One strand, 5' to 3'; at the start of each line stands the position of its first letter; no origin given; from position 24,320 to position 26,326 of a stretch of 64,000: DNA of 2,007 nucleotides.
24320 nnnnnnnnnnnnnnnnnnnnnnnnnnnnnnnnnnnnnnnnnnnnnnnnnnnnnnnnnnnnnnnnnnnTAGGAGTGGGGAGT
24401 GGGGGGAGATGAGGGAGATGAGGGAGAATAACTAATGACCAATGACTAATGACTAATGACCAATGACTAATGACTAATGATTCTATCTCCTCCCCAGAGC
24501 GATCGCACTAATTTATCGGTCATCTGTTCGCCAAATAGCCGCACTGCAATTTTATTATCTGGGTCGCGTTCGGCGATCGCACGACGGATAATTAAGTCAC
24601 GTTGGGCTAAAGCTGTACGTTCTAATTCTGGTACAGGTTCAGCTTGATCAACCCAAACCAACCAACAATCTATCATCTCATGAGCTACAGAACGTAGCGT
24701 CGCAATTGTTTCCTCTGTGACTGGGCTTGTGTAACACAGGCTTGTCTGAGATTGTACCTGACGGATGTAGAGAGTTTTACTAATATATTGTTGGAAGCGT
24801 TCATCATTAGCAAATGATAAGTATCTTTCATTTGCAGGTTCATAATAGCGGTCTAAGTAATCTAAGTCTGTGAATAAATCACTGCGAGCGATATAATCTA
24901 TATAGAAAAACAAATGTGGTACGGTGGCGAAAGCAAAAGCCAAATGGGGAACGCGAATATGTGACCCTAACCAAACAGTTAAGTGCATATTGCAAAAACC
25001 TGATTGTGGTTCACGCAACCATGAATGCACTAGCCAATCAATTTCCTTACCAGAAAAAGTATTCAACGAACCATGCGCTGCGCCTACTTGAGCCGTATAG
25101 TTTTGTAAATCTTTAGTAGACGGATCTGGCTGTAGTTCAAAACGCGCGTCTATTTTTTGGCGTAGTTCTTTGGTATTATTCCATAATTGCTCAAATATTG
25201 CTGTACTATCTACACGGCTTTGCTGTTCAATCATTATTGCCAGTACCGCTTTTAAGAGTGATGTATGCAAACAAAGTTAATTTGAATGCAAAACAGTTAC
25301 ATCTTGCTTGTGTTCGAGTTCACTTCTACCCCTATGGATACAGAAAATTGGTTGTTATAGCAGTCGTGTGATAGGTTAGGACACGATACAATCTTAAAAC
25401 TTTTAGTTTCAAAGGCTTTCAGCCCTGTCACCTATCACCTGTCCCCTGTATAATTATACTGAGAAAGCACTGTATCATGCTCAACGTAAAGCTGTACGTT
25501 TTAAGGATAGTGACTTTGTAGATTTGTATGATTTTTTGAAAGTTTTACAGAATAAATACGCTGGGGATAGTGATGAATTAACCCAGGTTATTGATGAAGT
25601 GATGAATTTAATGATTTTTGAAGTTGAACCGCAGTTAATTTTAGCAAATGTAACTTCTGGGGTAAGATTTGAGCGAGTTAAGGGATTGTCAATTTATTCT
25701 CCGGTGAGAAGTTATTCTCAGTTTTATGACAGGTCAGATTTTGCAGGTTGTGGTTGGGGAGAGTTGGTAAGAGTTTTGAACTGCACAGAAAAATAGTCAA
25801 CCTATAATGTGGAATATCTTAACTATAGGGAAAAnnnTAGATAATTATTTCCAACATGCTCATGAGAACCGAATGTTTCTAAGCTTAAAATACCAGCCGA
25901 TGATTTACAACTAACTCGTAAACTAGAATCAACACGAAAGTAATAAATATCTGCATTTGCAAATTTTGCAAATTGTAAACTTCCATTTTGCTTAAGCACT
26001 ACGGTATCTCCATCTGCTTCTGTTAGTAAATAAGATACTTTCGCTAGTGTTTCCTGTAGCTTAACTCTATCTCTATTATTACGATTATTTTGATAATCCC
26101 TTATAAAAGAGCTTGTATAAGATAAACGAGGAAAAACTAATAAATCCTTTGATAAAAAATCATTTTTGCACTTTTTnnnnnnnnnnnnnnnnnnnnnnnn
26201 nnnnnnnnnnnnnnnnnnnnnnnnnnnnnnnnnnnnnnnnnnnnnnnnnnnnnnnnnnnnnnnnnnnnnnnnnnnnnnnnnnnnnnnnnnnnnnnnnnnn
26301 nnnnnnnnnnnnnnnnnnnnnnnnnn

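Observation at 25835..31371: Four overlapping genes encode caspase-like protease, MoxR AAA+, vWA and CARF-RelE-like proteins: a vWA-MoxR conflict-type operon carrying two different effectors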

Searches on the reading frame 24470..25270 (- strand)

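Call 3: search_protein_families(library=pfam, proteins=[window:24470-25270:-], max_evalue=0.01)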
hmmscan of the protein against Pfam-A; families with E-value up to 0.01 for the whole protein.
window:24470-25270:- (267 aa): 3 families
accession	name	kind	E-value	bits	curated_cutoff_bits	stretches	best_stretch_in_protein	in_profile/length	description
PF06405.16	RCC_reductase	-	5.1e-23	82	24.9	1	34-257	7-250/253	Red chlorophyll catabolite reductase (RCC reductase)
PF05996.17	Fe_bilin_red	-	0.0013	18.8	31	1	158-256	125-223/228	Ferredoxin-dependent bilin reductase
PF06932.16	DUF1283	-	0.0043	17.6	25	0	28-56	22-50/83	Protein of unknown function (DUF1283)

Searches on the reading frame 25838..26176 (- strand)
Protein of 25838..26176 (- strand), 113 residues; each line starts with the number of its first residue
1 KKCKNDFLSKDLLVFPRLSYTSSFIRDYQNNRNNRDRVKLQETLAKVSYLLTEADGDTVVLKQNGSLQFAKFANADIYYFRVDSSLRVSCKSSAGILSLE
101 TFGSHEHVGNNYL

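Call 30: search_solved_structures(query=A2, max_evalue=10, show_alignments=5)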
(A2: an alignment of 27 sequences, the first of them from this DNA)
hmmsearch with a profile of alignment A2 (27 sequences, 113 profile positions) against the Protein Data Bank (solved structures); distinct sequences matched with E-value up to 10: 4.
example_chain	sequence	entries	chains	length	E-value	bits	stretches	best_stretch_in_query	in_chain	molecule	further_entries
6lgf_A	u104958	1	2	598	0.71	13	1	7-52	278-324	Sucrose hydrolase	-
6lga_A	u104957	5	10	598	0.71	13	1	7-52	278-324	Sucrose hydrolase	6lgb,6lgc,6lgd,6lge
6pz2_A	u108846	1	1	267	1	12.5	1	48-100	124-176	Dihydropteroate synthase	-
9lew_B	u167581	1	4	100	1.2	12.3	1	11-34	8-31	Type II toxin-antitoxin system YafQ family toxin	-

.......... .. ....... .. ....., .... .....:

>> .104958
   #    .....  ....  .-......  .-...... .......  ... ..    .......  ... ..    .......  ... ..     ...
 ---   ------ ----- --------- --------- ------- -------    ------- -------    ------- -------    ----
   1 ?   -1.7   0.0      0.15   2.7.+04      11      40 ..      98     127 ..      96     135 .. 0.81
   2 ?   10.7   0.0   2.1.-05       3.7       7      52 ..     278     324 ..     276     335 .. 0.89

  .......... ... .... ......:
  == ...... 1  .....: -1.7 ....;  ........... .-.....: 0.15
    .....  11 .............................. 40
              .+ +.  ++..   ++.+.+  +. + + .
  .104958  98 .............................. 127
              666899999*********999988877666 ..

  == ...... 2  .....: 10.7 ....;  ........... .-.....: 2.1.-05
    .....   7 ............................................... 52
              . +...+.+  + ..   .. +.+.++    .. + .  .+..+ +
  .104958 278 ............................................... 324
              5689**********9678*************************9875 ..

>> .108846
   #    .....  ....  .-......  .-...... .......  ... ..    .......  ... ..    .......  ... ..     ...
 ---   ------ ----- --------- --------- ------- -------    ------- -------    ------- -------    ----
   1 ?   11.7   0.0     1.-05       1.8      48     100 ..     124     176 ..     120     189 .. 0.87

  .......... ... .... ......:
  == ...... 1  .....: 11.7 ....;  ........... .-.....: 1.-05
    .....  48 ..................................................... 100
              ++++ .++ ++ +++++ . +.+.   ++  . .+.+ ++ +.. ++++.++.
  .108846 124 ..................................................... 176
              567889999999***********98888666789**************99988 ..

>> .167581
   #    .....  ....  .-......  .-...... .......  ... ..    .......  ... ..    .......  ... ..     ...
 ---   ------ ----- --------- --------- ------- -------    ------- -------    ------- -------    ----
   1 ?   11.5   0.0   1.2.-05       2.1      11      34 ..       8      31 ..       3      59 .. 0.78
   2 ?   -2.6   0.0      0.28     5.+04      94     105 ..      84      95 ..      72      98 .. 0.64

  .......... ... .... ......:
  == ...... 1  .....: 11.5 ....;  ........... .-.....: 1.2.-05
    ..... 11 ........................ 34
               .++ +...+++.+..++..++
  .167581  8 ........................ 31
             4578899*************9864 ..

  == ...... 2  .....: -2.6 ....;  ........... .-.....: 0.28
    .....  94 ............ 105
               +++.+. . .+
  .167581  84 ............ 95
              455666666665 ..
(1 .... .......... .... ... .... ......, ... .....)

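Call 31: search_protein_families(library=pfam, alignment_id=A2, max_evalue=10)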
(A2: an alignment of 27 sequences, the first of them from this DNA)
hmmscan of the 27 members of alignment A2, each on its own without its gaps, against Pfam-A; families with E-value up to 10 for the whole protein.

A. member 1, seq(113 aa): 0 families

B. families by the number of members that match (of 27 scanned): 10 families
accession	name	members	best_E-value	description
PF15738.11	YafQ_toxin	3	0.068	Bacterial toxin of type II toxin-antitoxin system, YafQ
PF13888.11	MRF_C2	1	0.054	Myelin gene regulatory factor C-terminal domain 2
PF10553.14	MSV199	1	0.074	MSV199 domain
PF24058.1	DUF7359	1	0.13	Domain of unknown function (DUF7359)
PF09151.16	DUF1936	1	0.15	Domain of unknown function (DUF1936)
PF02787.25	CPSase_L_D3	1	0.16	Carbamoyl-phosphate synthetase large chain, oligomerisation domain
PF16245.10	DUF4902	1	0.22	Domain of unknown function (DUF4902)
PF11005.13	DUF2844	1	0.22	Protein of unknown function (DUF2844)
PF14242.11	DUF4342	1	0.23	Domain of unknown function (DUF4342)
PF00457.24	Glyco_hydro_11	1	0.23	Glycosyl hydrolases family 11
